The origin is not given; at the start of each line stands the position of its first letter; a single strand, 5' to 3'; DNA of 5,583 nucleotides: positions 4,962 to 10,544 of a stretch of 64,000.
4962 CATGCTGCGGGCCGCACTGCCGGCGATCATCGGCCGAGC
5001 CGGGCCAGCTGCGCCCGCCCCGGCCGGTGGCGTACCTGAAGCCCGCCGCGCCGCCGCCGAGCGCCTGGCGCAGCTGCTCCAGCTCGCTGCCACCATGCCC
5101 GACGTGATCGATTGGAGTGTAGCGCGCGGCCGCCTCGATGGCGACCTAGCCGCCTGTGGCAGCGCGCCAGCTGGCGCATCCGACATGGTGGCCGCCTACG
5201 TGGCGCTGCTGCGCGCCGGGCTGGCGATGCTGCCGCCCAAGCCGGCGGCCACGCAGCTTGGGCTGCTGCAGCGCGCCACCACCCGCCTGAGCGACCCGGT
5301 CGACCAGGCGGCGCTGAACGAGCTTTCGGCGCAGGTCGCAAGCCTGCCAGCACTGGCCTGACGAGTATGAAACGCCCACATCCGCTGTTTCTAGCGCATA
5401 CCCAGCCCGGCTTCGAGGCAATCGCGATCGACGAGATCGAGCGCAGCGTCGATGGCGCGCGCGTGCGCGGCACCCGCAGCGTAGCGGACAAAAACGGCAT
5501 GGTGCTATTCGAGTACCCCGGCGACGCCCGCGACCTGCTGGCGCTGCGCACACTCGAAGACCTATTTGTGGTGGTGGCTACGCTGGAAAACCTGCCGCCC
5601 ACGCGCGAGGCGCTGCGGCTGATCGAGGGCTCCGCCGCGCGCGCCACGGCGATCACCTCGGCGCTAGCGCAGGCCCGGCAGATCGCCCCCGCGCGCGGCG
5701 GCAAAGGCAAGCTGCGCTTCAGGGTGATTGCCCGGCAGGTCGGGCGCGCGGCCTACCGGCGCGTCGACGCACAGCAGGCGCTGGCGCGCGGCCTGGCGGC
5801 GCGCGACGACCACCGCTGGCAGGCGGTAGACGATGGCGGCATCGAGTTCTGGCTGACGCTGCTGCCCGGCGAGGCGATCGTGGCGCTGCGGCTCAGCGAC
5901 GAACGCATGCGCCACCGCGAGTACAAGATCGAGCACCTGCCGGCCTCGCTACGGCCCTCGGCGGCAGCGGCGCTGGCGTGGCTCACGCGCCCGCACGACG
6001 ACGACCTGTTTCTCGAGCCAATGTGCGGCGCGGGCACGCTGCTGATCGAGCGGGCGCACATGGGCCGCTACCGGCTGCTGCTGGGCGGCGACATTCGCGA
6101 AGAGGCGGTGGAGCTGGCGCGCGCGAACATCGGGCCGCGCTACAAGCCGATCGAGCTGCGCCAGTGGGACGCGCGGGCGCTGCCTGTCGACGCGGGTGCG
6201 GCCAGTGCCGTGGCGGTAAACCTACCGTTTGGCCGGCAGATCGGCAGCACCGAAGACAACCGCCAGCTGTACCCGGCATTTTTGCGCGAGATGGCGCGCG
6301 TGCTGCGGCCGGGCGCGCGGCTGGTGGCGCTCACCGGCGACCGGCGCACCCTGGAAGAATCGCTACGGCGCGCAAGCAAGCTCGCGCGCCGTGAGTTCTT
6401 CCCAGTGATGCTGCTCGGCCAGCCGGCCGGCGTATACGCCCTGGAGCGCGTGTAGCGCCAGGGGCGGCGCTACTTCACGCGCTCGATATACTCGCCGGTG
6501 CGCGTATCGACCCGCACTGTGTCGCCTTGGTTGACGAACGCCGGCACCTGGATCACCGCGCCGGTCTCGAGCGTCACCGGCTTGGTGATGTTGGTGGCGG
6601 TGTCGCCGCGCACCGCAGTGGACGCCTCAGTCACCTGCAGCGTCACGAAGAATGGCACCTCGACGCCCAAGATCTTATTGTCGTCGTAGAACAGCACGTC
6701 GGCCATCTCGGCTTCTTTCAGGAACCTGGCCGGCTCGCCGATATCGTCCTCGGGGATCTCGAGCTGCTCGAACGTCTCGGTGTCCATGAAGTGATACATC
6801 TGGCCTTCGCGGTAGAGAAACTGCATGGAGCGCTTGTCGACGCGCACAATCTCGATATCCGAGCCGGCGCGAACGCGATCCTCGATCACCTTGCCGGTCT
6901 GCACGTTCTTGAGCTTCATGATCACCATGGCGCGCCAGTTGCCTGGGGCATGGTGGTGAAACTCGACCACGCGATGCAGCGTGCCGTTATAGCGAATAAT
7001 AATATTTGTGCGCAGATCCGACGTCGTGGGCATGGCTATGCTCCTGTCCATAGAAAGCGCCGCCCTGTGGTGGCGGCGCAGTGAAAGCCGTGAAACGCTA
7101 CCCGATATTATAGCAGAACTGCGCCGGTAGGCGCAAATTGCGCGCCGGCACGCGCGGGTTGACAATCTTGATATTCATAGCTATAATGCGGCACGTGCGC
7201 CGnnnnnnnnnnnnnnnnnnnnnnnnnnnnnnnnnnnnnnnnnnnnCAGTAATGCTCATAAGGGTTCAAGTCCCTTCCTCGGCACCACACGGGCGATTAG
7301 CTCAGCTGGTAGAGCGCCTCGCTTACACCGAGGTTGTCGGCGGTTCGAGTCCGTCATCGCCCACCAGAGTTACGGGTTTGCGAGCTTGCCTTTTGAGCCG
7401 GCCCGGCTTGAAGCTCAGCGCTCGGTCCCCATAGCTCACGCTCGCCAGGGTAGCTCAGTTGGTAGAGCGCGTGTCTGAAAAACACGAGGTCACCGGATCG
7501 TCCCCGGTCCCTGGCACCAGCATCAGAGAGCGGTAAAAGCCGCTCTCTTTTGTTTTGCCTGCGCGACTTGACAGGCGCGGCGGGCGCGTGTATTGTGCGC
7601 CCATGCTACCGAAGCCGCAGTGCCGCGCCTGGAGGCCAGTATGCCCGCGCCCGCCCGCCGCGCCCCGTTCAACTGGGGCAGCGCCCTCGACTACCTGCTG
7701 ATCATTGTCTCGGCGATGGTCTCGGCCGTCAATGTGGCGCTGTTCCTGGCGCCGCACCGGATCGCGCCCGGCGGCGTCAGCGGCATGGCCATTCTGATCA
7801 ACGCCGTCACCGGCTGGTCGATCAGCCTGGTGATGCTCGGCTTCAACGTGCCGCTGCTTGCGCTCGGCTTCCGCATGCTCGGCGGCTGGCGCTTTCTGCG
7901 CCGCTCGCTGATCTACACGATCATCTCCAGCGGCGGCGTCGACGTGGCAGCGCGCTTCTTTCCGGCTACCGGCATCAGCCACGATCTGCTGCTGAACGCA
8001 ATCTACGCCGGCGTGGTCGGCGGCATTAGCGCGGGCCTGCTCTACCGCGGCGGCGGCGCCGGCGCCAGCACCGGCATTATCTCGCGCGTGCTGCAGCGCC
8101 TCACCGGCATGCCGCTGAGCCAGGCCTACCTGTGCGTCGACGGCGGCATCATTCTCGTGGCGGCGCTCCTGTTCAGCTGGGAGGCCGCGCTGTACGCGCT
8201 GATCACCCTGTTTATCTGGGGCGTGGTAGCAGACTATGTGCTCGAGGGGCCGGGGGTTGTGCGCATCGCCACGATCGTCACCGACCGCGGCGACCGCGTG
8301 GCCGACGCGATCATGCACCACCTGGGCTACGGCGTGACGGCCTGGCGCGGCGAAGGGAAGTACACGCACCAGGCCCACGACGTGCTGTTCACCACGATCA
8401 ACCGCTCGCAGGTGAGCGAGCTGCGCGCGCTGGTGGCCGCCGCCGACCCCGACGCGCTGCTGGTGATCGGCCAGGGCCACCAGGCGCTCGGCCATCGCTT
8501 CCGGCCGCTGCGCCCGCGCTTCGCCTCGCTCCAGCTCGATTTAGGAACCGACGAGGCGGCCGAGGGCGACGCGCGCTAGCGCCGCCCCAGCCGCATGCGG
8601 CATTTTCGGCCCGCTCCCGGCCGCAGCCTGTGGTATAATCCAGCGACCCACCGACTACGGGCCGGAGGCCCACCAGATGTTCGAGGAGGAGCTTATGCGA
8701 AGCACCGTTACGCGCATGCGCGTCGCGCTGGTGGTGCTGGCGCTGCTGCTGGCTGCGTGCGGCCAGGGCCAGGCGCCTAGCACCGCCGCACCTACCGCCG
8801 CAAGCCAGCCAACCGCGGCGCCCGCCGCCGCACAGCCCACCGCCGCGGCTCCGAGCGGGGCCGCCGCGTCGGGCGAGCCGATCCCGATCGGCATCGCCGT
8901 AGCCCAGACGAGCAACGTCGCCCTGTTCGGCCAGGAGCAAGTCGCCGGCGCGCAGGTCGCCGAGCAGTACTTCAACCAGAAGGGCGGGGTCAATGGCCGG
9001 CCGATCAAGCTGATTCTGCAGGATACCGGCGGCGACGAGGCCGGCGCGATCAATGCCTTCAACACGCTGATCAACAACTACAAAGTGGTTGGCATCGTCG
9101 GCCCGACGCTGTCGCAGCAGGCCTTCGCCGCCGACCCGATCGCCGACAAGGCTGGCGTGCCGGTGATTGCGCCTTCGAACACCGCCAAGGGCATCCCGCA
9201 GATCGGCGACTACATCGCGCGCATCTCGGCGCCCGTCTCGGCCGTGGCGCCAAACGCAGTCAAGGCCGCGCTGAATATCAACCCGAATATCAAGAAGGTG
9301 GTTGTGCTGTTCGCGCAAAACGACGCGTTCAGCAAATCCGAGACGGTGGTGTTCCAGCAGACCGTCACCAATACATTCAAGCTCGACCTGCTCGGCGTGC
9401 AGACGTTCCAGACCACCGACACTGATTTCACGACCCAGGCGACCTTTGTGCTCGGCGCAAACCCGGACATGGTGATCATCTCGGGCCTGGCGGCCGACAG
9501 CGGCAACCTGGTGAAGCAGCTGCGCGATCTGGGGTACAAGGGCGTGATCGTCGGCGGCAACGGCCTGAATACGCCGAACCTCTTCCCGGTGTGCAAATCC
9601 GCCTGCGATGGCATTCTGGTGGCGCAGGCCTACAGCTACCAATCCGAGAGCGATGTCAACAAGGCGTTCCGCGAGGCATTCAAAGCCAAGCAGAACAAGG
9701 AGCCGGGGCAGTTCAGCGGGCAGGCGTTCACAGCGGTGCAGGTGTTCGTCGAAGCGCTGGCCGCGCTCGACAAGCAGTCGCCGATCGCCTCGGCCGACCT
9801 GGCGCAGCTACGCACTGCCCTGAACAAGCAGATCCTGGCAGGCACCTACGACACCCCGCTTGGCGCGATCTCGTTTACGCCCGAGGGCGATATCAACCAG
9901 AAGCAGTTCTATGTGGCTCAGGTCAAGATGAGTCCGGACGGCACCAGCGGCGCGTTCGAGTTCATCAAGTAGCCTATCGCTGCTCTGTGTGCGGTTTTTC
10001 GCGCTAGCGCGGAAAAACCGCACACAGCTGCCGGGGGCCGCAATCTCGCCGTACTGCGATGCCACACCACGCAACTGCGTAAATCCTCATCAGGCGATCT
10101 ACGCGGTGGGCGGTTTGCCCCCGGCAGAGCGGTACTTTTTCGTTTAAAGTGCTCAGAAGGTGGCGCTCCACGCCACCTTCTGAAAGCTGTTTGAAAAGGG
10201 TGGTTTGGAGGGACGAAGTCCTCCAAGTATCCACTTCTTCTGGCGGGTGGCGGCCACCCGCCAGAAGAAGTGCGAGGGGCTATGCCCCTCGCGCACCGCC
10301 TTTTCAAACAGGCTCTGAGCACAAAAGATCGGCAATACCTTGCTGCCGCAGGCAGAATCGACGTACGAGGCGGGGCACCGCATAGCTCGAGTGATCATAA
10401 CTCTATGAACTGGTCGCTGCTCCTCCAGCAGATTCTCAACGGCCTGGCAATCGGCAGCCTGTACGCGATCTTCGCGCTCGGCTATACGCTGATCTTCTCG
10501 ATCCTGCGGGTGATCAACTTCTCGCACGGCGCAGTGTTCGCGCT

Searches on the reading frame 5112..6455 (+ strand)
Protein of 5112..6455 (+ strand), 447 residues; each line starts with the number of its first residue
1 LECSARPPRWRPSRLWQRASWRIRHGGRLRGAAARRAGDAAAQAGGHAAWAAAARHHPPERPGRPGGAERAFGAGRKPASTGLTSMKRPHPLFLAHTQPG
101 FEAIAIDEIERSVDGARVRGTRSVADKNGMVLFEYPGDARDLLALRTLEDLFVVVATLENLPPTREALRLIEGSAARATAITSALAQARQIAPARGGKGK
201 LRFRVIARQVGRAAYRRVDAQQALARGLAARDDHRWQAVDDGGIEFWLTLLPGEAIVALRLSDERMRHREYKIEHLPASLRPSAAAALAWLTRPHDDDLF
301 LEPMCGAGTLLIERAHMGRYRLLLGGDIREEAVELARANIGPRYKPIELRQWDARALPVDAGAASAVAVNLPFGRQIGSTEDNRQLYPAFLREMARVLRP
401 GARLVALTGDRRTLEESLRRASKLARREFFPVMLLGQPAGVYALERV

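Call 51: search_protein_families(library=pfam, proteins=[window:5112-6455:+])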
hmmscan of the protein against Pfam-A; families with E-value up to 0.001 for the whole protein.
window:5112-6455:+ (447 aa): 5 families
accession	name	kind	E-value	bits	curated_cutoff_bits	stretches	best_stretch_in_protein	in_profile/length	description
PF01170.24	UPF0020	-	1.1e-31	110.5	22.3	1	269-431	1-188/197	RMKL-like, methyltransferase domain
PF13649.12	Methyltransf_25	-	2.2e-08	35.1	27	1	301-401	2-96/97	Methyltransferase domain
PF08241.18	Methyltransf_11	-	7e-07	30.2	21.2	1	305-405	5-94/95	Methyltransferase domain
PF13847.12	Methyltransf_31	-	4.4e-05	23.6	27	1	298-413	5-114/145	Methyltransferase domain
PF11599.14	AviRa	-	0.00076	19.5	25.7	0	346-415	146-216/232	RRNA methyltransferase AviRa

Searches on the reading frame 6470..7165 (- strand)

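Call 51: search_protein_families(library=pfam, proteins=[window:6470-7165:-])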
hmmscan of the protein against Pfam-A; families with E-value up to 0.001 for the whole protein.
window:6470-7165:- (231 aa): 3 families
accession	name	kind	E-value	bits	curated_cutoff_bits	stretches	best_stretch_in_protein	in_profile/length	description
PF09285.17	Elong-fact-P_C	-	2.9e-25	88.1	25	1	174-229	1-56/56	Elongation factor P, C-terminal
PF01132.26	EFP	-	1e-21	77.1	27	1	112-164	1-53/54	Elongation factor P (EF-P) OB domain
PF08207.18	EFP_N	-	6e-18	65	23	1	47-102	1-56/58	Elongation factor P (EF-P) KOW-like domain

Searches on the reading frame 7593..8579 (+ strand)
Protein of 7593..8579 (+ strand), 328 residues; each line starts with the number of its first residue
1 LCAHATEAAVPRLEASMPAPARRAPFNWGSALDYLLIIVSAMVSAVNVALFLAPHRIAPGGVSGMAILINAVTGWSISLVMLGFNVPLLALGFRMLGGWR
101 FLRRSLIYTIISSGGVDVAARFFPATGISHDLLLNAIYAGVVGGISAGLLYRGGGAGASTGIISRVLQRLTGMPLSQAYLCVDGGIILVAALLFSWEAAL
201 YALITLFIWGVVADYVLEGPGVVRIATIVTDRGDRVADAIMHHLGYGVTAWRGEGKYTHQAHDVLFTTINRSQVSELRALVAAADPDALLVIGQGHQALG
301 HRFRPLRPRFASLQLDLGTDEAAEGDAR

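Call 51: search_protein_families(library=pfam, proteins=[window:7593-8579:+])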
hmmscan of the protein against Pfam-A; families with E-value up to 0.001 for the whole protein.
window:7593-8579:+ (328 aa): 2 families
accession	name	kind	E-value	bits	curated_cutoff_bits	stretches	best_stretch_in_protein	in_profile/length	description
PF02588.21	YitT_membrane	-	2.1e-51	174.7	24.3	1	33-241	1-205/205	Uncharacterised 5xTM membrane BCR, YitT family COG1284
PF10035.14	DUF2179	-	7.9e-14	51.7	22.8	1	246-300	1-55/55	Uncharacterized protein conserved in bacteria (DUF2179)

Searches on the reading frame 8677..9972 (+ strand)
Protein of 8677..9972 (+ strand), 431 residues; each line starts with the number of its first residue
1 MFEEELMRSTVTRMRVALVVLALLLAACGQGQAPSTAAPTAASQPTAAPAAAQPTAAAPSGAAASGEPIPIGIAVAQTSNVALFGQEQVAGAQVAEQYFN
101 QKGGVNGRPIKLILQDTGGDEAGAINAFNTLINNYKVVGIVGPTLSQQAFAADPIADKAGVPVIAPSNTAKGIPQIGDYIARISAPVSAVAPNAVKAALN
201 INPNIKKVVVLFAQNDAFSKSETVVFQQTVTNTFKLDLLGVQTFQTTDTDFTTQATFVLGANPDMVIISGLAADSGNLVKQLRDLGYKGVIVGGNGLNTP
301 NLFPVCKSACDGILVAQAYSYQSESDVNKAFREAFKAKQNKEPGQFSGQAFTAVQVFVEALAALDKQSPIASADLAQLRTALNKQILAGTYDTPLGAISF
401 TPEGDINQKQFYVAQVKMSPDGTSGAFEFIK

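Call 10: search_protein_families(library=pfam, proteins=[window:8677-9972:+])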
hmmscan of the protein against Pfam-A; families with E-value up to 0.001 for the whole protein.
window:8677-9972:+ (431 aa): 3 families
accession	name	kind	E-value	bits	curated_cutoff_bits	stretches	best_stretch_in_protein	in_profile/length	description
PF13458.12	Peripla_BP_6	-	4.4e-51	175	31.7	1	68-417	1-339/343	Periplasmic binding protein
PF01094.35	ANF_receptor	-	2.3e-14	53.7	25.4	1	92-417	6-351/353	Receptor family ligand binding region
PF13433.12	Peripla_BP_5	-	6.3e-12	45.7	27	1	69-417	1-337/363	Periplasmic binding protein domain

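Call 30: find_encoding_contigs(protein=window:8677-9972:+, flank=10000, max_places=10)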
Protein window:8677-9972:+ (431 aa): no gene with exactly this product is on record in the collection.

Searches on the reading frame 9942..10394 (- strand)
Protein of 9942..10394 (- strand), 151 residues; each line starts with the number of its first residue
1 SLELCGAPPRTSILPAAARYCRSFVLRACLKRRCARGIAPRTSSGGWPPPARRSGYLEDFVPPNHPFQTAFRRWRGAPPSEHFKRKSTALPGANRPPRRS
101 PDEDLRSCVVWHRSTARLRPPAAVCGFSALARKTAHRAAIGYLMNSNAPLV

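Call 98: search_protein_representatives(protein=window:9942-10394:-)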
Query: 151 residues. Proteins with E-value up to 0.001 (for the whole library): 1; up to 1e-10: 0; up to 1e-30: 0. The best 1 are listed.
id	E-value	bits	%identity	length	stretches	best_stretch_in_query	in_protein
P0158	3.9e-04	37.0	29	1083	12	41-74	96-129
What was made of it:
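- Tried and rejected: A full HMMER scan of 1.84 billion representatives with the 151-aa ORF across spacer 2 gave one spurious hit (call 98).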
